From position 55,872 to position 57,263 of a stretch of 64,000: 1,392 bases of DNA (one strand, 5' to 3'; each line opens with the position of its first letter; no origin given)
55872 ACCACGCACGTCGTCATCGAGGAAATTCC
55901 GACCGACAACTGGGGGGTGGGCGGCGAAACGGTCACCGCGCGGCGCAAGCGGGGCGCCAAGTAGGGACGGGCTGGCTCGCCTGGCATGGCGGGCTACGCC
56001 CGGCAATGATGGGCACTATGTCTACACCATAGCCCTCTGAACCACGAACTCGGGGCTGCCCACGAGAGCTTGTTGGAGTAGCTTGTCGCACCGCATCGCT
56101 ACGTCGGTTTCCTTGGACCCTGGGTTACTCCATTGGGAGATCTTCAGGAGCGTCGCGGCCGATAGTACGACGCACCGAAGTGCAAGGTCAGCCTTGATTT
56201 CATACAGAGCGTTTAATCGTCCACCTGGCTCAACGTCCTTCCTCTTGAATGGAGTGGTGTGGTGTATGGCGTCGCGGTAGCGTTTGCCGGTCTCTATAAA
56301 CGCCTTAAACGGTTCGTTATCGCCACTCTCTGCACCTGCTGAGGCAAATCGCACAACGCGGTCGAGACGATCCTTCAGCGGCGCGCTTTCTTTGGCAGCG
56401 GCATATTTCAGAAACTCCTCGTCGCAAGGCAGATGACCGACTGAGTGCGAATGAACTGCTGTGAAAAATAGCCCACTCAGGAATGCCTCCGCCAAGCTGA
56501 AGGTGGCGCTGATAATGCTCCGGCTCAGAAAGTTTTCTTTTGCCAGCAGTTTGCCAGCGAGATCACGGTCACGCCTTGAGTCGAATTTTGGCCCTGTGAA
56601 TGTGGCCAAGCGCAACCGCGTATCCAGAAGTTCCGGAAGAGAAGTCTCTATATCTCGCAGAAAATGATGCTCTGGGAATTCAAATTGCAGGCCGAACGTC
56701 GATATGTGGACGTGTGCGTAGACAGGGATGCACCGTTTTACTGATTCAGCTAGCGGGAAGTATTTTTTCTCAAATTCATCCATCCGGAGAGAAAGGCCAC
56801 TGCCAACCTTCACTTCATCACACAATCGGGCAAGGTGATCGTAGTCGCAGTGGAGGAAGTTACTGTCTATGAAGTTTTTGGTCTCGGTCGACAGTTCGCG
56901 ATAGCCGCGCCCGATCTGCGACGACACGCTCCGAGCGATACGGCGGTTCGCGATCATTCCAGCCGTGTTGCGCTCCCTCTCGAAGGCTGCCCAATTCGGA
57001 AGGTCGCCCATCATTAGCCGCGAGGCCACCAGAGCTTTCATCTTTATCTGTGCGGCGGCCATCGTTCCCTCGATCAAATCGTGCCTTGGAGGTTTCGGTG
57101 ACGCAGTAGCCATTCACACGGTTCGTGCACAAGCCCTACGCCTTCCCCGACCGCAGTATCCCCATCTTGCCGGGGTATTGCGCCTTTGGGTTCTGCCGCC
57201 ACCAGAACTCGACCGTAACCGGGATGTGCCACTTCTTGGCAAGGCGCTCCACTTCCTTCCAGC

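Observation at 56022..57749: Uncharacterised two-gene module: RHH-like protein plus a 363-aa protein with a HEPN-like Arg/His motif, behind a perfect 25-bp palindrome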

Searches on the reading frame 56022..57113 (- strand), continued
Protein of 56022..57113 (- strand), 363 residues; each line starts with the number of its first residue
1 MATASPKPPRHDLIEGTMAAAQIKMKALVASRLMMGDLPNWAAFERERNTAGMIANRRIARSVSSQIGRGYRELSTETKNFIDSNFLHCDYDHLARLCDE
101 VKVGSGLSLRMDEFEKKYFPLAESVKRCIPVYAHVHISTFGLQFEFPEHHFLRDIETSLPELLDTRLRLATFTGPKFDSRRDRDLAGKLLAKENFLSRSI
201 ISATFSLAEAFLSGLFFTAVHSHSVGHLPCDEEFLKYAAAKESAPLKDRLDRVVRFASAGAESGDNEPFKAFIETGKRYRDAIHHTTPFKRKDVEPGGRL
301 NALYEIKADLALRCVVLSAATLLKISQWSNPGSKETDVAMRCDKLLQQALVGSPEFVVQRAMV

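Call 77: find_encoding_contigs(protein=P0020, flank=6000, max_places=3)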
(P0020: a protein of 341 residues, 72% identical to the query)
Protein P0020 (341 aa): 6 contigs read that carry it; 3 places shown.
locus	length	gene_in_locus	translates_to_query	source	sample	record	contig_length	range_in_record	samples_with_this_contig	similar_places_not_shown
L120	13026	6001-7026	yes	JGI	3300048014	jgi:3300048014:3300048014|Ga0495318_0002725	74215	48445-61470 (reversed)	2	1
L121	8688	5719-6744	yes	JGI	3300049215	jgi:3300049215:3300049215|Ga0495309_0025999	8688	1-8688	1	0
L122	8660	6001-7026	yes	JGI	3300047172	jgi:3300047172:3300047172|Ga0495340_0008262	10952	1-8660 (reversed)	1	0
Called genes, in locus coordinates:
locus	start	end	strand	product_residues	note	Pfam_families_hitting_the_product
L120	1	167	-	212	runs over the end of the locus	PF00117:GATase, PF07722:Peptidase_C26 (weak)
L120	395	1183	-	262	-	-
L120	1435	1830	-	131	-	-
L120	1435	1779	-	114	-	-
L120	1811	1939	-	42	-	-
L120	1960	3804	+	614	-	PF00009:GTP_EFTU, PF03144:GTP_EFTU_D2, PF14492:EFG_III (faint), PF00679:EFG_C, PF06421:LepA_C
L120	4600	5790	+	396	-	-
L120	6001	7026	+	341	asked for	-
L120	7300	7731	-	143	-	-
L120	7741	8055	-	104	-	-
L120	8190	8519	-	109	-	PF01381:HTH_3 (weak)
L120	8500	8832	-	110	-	PF04365:BrnT_toxin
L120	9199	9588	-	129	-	PF01850:PIN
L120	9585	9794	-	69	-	PF09957:VapB_antitoxin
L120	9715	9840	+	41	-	-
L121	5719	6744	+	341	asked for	-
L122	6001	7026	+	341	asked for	-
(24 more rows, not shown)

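Call 88: list_cluster_members(proteins=[P0242, P0247, P0252, P0256, P0266, P0279, P0293, P0306, P0336, P0358])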
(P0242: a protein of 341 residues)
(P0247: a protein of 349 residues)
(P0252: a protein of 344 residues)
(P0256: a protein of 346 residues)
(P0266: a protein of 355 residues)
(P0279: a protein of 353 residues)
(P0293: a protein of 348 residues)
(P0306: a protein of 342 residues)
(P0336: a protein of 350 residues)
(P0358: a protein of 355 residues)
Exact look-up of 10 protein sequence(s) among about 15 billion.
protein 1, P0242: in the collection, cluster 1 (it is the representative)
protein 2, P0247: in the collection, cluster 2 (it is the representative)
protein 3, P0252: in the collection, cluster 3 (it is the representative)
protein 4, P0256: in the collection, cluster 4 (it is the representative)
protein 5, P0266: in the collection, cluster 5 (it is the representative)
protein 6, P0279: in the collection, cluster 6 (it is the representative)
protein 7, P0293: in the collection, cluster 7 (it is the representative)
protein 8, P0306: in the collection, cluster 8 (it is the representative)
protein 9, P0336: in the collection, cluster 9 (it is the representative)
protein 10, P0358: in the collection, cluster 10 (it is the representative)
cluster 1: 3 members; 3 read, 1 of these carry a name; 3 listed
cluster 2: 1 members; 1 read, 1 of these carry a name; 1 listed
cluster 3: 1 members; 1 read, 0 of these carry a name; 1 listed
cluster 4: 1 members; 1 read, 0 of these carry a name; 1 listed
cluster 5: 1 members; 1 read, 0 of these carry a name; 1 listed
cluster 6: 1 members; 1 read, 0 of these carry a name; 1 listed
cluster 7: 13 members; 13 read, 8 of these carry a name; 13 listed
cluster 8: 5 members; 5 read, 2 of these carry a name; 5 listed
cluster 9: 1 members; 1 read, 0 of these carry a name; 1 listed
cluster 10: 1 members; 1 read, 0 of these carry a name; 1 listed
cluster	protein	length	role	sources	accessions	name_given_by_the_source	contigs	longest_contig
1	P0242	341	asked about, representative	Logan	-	-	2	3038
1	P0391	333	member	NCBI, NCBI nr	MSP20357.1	MAG: hypothetical protein EXQ93_02275 [Alphaproteobacteria bacterium] | hypothetical protein [Alphaproteobacteria bacterium]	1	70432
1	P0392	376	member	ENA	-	-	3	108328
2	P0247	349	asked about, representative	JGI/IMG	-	hypothetical protein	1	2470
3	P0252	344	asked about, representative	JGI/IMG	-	-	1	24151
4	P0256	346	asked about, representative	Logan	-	-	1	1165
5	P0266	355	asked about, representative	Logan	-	-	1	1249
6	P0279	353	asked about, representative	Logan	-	-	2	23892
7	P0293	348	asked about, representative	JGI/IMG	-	hypothetical protein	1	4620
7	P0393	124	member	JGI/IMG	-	hypothetical protein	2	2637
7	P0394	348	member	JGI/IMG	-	hypothetical protein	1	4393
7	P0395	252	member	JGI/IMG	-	hypothetical protein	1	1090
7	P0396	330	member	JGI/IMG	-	hypothetical protein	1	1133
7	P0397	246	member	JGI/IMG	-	hypothetical protein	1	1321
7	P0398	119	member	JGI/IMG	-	hypothetical protein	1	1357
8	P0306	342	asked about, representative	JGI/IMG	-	hypothetical protein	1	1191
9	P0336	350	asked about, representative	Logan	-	-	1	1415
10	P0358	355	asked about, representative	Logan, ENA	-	-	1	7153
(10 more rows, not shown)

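Call 89: find_encoding_contigs(protein=P0279, flank=6000, max_places=2)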
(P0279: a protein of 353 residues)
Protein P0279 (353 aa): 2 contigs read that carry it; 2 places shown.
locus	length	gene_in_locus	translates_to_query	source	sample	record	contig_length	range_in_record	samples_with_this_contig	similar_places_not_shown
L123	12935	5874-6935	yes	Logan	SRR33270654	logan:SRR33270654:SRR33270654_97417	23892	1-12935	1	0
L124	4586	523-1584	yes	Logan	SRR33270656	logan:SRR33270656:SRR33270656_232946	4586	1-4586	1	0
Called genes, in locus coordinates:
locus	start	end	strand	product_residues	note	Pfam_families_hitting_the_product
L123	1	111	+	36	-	?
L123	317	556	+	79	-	-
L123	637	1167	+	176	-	PF07638:Sigma70_ECF, PF08281:Sigma70_r4_2, PF04545:Sigma70_r4 (weak)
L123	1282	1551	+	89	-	-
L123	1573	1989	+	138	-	-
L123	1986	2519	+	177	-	-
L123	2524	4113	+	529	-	PF27312:BilD_N, PF14459:Prok-E2_C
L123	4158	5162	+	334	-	PF07804:HipA_C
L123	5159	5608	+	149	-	PF13657:Couple_hipA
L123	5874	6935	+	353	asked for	-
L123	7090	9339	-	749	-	PF13599:Pentapeptide_4 (weak)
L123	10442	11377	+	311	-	-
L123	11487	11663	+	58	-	-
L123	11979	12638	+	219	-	-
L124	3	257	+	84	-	?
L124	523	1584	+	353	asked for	-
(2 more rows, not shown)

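Call 90: find_encoding_contigs(protein=P0252, flank=6000, max_places=2)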
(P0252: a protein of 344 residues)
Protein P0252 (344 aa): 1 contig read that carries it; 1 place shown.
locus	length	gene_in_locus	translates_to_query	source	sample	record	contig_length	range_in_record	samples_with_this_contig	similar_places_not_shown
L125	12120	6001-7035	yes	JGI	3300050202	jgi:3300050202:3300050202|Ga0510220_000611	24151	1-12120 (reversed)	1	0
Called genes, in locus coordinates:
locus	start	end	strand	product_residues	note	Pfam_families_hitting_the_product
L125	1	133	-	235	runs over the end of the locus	PF06210:DUF1003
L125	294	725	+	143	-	-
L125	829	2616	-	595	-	PF22778:VCPO_2nd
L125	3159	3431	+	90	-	PF00301:Rubredoxin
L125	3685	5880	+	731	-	PF00270:DEAD (weak), PF04851:ResIII, PF13604:AAA_30 (faint), PF17757:UvrB_inter, PF27431:UvrB_3rd, PF00271:Helicase_C, PF12344:UvrB, PF02151:UVR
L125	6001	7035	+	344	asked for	-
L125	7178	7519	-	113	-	PF04248:NTP_transf_9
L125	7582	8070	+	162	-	PF04191:PEMT, PF04140:ICMT (weak)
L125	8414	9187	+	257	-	PF00106:adh_short, PF08659:KR, PF13561:adh_short_C2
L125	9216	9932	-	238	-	PF12973:Cupin_7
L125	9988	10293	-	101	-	PF02627:CMD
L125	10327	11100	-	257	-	PF00106:adh_short, PF08659:KR, PF23441:SDR, PF13561:adh_short_C2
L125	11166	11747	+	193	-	PF00440:TetR_N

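Call 91: find_encoding_contigs(protein=P0358, flank=6000, max_places=2)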
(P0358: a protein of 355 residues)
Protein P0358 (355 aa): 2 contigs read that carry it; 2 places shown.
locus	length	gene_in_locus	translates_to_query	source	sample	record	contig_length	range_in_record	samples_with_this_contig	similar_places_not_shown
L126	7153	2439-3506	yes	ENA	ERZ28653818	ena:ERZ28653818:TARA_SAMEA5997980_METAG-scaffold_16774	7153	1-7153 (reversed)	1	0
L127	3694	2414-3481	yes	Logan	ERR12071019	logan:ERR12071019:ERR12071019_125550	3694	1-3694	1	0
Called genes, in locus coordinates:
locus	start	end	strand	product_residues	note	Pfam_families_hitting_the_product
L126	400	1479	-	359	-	PF09561:RE_HpaII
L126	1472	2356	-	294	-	PF00145:DNA_methylase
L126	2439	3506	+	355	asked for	-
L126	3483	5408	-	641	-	PF09369:MZB (weak)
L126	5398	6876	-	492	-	PF00271:Helicase_C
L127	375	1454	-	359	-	PF09561:RE_HpaII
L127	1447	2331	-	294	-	PF00145:DNA_methylase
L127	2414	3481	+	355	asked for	-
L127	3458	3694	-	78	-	?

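Call 104: search_dna_similar(query=window:56022-57113:-, collection=phages, mode=protein, max_rows=10, max_evalue=0.001)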
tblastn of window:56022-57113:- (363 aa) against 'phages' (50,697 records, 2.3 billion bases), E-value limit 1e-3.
No match.

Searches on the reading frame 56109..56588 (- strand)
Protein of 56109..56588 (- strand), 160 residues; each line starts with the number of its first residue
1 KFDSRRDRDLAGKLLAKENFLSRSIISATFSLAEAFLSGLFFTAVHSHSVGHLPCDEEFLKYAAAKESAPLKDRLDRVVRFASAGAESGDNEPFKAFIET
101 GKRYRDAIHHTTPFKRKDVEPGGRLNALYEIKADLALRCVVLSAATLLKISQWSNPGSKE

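Call 102: search_solved_structures(query=A6, max_evalue=10, show_alignments=4)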
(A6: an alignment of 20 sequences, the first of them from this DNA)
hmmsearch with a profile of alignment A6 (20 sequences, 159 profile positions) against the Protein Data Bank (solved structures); distinct sequences matched with E-value up to 10: 10.
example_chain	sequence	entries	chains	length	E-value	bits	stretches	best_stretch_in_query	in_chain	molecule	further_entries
5myj_AF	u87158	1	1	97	0.34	13.7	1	75-140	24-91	30S ribosomal protein S6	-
5vo5_A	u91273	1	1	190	0.44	13.3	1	68-108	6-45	Coiled-coil and C2 domain-containing protein 1-like,GH13992p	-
5vny_A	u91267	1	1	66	0.54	13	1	68-108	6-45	Lethal (2) giant discs 1, isoform B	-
3pwx_A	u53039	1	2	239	0.75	12.6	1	52-119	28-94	Putative flagellar hook-associated protein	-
7ff8_A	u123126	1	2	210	1.4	11.7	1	50-112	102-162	cAMP-activated global transcriptional regulator Vfr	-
7ff9_A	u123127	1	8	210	1.4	11.7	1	50-112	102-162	cAMP-activated global transcriptional regulator Vfr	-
2oz6_A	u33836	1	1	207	1.4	11.7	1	50-112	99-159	Virulence Factor Regulator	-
7few_A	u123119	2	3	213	1.4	11.7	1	50-112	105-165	cAMP-activated global transcriptional regulator Vfr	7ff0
7few_B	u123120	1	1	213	1.6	11.5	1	50-112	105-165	cAMP-activated global transcriptional regulator Vfr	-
6egc_A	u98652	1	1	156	3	10.6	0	65-103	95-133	SC_2L4HC2_23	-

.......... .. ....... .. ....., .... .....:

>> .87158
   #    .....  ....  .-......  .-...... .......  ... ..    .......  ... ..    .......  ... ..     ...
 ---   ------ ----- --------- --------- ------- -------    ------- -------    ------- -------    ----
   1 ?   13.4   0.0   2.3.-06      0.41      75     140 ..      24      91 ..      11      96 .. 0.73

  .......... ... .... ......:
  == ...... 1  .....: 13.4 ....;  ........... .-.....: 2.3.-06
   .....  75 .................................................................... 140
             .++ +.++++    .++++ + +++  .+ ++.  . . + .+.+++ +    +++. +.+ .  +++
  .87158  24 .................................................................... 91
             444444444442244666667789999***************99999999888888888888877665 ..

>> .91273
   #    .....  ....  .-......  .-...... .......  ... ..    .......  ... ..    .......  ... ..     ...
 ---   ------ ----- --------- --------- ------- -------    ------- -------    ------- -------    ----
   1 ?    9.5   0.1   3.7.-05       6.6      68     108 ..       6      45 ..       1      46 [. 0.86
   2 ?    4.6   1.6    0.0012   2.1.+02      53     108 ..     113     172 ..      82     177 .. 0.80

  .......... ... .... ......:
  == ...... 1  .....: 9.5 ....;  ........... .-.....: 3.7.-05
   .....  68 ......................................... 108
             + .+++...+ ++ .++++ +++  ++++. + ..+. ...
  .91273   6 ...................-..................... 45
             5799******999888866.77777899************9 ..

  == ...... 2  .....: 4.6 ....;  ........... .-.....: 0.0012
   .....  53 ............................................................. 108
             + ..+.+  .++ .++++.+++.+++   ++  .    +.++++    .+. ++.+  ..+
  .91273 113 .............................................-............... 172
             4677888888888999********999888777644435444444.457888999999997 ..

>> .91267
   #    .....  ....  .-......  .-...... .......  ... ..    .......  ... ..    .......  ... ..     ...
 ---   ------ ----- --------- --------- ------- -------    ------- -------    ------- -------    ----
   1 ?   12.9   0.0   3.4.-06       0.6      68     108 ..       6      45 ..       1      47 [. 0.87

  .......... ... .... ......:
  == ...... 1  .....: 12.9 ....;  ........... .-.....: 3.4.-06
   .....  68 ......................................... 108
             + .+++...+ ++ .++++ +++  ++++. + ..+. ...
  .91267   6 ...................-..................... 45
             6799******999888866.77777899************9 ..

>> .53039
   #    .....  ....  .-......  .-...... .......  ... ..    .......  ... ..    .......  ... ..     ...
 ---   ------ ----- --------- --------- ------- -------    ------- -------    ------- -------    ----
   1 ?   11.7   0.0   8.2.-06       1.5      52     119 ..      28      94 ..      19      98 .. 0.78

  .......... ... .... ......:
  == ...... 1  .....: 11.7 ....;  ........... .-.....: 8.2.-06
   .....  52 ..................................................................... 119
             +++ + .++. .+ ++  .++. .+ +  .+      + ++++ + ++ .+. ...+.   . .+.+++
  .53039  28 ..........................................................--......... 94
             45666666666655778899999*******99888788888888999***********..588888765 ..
